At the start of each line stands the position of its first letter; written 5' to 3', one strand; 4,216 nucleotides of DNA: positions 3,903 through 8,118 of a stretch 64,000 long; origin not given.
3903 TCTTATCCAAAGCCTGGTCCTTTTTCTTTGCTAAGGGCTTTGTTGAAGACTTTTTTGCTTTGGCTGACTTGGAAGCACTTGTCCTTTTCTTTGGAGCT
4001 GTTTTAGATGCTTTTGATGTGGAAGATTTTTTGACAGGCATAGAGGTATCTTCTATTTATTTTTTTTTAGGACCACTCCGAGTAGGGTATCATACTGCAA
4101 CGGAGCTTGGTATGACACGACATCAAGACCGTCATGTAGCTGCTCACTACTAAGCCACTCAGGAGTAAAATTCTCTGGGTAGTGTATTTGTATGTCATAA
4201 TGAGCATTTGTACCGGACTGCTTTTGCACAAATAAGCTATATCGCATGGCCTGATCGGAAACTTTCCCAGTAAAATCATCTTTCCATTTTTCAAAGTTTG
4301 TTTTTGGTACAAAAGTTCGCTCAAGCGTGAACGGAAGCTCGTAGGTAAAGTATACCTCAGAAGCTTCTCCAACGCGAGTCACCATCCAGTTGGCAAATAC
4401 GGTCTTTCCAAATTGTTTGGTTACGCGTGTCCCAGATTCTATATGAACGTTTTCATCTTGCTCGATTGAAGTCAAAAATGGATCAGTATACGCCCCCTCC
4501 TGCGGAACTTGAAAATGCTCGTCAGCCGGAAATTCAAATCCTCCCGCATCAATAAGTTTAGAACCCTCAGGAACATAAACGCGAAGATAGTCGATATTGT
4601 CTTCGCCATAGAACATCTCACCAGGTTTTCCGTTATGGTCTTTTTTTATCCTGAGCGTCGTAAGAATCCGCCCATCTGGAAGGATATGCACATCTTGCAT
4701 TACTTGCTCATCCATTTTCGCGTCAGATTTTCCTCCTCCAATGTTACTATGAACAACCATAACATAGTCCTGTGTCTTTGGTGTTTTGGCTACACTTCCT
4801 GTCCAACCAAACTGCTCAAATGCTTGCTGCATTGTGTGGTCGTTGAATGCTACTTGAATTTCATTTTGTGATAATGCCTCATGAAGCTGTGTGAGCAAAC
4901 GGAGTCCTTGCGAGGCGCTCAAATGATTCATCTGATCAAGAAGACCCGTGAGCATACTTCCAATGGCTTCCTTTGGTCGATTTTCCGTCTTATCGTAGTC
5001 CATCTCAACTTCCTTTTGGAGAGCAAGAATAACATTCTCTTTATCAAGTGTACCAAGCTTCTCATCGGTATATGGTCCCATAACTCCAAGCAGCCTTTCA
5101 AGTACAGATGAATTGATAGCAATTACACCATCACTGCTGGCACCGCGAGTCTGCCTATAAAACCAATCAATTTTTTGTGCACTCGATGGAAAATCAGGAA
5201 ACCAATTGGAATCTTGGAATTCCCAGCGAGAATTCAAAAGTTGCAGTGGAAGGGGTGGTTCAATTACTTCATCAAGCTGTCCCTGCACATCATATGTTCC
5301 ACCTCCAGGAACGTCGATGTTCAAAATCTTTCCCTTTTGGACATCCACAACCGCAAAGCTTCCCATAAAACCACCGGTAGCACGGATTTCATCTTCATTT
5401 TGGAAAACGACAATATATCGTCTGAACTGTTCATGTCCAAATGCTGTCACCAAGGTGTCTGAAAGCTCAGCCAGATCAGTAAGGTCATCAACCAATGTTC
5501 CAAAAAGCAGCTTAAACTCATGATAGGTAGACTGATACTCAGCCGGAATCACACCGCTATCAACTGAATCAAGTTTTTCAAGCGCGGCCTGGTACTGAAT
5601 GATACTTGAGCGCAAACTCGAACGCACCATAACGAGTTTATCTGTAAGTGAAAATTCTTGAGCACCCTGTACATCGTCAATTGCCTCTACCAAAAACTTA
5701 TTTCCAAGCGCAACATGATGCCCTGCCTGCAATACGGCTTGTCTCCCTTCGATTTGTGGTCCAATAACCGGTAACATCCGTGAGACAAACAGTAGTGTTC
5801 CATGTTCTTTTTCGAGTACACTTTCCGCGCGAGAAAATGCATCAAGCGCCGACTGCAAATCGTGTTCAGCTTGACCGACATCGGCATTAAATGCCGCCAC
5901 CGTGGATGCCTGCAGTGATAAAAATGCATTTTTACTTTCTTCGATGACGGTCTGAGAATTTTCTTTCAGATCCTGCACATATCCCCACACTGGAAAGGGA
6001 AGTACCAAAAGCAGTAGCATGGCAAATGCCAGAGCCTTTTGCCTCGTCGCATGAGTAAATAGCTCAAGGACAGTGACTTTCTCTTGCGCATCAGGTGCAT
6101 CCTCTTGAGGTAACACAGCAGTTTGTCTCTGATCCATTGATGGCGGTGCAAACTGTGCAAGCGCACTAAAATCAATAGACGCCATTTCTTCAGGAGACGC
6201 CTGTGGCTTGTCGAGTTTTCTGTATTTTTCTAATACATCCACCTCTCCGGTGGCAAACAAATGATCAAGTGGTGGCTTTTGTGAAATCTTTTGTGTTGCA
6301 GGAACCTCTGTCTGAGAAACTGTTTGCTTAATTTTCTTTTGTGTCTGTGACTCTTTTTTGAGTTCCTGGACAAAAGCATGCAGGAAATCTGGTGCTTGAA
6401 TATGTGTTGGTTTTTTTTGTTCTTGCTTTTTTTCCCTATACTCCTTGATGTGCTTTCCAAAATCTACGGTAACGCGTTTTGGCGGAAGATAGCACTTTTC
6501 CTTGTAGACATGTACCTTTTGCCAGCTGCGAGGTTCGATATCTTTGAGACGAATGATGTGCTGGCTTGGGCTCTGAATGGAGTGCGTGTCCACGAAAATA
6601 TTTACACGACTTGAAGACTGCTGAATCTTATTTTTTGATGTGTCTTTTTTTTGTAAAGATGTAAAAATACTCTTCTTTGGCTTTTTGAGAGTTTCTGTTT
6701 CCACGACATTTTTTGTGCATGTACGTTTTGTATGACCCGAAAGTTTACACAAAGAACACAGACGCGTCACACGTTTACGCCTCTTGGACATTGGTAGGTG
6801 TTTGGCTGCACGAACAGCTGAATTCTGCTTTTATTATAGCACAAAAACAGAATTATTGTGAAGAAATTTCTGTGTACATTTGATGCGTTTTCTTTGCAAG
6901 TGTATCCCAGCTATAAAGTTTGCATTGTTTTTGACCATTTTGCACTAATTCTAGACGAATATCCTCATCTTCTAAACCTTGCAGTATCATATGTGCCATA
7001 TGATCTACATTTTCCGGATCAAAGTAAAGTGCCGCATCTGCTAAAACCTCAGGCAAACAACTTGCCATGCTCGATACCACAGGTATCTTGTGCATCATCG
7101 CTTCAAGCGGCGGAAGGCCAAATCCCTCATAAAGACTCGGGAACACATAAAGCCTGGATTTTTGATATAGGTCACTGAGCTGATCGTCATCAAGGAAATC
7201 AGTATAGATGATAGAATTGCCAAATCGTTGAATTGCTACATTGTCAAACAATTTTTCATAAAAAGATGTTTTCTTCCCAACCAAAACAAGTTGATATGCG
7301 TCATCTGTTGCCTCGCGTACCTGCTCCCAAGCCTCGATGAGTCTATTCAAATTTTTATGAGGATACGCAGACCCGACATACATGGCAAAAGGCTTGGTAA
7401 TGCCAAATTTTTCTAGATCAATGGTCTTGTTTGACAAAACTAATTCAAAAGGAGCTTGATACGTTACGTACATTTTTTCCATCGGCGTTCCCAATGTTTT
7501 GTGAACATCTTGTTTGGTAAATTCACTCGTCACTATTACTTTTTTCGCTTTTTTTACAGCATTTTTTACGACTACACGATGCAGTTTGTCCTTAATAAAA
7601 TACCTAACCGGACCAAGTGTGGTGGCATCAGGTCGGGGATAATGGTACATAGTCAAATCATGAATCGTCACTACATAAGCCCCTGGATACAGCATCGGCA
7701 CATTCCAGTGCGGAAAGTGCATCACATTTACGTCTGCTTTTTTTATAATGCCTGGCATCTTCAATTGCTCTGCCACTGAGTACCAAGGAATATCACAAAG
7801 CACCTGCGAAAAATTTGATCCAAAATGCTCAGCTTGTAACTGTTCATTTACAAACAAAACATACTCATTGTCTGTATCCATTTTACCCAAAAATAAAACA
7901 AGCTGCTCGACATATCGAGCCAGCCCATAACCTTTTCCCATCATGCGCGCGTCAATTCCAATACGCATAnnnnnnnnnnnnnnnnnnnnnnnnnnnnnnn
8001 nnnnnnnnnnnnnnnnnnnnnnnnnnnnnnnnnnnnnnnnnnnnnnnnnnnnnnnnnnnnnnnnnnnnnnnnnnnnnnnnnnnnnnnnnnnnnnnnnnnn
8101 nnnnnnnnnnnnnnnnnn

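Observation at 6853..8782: lexA embedded in, and translationally coupled to, a cell-surface glycosylation operon; candidate SOS box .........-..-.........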

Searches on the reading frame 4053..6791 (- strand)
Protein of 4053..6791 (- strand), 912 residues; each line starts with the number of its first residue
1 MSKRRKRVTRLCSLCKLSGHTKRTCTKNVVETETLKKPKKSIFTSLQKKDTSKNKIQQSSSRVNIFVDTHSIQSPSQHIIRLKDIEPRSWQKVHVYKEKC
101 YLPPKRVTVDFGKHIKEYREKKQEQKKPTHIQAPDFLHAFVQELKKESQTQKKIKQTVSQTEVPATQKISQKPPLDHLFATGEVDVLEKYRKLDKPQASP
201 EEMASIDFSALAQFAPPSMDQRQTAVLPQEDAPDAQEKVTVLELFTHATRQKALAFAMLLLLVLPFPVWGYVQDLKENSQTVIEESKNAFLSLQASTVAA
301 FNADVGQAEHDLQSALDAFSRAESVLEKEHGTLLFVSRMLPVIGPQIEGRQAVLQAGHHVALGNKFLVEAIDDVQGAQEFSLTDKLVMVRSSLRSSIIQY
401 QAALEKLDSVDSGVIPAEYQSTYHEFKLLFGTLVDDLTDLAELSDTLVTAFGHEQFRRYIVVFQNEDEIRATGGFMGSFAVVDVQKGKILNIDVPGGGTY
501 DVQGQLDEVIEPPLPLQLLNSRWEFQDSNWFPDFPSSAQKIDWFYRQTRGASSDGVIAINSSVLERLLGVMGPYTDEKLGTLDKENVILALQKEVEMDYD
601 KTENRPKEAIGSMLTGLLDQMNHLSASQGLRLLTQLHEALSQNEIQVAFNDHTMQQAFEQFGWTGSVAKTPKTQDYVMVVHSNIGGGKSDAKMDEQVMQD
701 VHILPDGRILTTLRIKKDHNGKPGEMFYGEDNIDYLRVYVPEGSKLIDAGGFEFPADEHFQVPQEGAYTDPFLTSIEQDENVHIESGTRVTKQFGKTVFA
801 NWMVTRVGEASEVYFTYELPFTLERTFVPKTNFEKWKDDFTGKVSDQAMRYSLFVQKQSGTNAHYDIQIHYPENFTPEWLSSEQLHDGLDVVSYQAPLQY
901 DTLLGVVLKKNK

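Call 7: search_protein_families(library=pfam, proteins=[window:4053-6791:-])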
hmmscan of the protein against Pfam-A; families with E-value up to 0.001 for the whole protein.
window:4053-6791:- (912 aa): 1 family
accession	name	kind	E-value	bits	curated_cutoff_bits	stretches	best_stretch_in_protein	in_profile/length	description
PF13196.11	DUF4012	-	5.7e-26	92.2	28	1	456-594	3-142/144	Protein of unknown function (DUF4012)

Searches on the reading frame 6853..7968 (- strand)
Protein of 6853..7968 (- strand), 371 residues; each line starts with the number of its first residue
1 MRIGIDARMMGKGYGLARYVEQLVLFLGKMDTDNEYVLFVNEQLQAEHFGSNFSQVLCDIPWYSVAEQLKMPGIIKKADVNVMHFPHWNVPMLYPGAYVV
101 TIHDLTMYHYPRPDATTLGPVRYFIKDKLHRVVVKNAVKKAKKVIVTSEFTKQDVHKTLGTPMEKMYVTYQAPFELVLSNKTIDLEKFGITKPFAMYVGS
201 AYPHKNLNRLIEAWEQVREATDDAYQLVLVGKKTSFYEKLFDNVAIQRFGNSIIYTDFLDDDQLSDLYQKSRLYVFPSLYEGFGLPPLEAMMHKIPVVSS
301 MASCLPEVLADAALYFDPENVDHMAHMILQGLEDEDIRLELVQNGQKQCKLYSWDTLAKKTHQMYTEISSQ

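Call 7: search_protein_families(library=pfam, proteins=[window:6853-7968:-])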
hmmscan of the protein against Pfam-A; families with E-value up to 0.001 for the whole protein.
window:6853-7968:- (371 aa): 5 families
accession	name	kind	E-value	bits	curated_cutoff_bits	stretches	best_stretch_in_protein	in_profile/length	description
PF00534.26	Glycos_transf_1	-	6.4e-32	110.9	26.4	1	190-348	11-172/172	Glycosyl transferases group 1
PF13692.12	Glyco_trans_1_4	-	1.5e-25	90.5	27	1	195-334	4-142/142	Glycosyl transferases group 1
PF20706.3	GT4-conflict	-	1.8e-11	44.1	26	1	191-325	196-333/385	Family 4 Glycosyltransferase in conflict systems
PF13439.12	Glyco_transf_4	-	5.4e-07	30.2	28.5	1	15-170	3-163/170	Glycosyltransferase Family 4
PF13524.12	Glyco_trans_1_2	-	0.0002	21.8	25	1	223-350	13-130/144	Glycosyl transferase-like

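Call 8: search_protein_families(library=ncbifam, proteins=[window:6853-7968:-])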
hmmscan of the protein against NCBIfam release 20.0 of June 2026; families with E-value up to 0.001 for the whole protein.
window:6853-7968:- (371 aa): 28 families (the best 25 are shown)
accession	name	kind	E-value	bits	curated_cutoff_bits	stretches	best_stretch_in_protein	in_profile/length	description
TIGR04047.1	MSMEG_0565_glyc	hypoth_equivalog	1.3e-22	80.4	259.85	1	135-366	133-372/373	MSMEG_0565 family glycosyltransferase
TIGR02149.1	glgA_Coryne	subfamily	1.8e-21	76.7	302.4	1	92-368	103-390/391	glycogen synthase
TIGR04157.1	glyco_rSAM_CFB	subfamily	5.1e-19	68.5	400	1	135-317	164-347/406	TIGR04157 family glycosyltransferase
NF038295.1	EPS_HpsP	equivalog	1.1e-18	67.4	550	1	179-368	192-387/388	hormogonium polysaccharide biosynthesis glycosyltransferase HpsP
TIGR03999.1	thiol_BshA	equivalog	3.4e-18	65.7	273.7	1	56-368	61-373/375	N-acetyl-alpha-D-glucosaminyl L-malate synthase BshA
NF053787.1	GlcN_PG_synth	equivalog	5.5e-14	51.8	480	1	194-368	199-359/361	N-acetylglucosaminyl phosphatidylglycerol synthase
NF041010.1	glycosy_Agl16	equivalog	1e-12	47.6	575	1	113-368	104-351/352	glycosylation protein Agl16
NF047684.1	TeichurnBiosyTuaC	equivalog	3.7e-11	42.6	550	1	133-368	157-389/391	teichuronic acid biosynthesis protein TuaC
NF038298.1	EPS_HpsO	equivalog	4e-11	42.3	575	1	196-368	205-387/388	hormogonium polysaccharide biosynthesis glycosyltransferase HpsO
TIGR04063.1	stp3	hypoth_equivalog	4.3e-11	42.3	442.05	1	126-368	143-395/397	TIGR04063 family PEP-CTERM/XrtA system glycosyltransferase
NF041876.1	EPS_EpsE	equivalog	6.6e-11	42.1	400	1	201-348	223-375/389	exopolysaccharide biosynthesis GT4 family glycosyltransferase EpsE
NF038255.1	exopoly_VpsD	equivalog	1.2e-10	40.8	300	1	77-327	101-343/381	VpsD family glycosyltransferase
TIGR03449.1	mycothiol_MshA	equivalog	2.2e-10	40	462.5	1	194-369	222-404/406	D-inositol-3-phosphate glycosyltransferase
TIGR02095.1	glgA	subfamily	8.6e-09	34.6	328.45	1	180-367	278-476/477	glycogen/starch synthase, ADP-glucose type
NF046085.1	XrtY_assoc_Gly1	equivalog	1.5e-08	33.9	400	1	97-370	116-386/387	XrtY-associated glycosyltransferase XYAG1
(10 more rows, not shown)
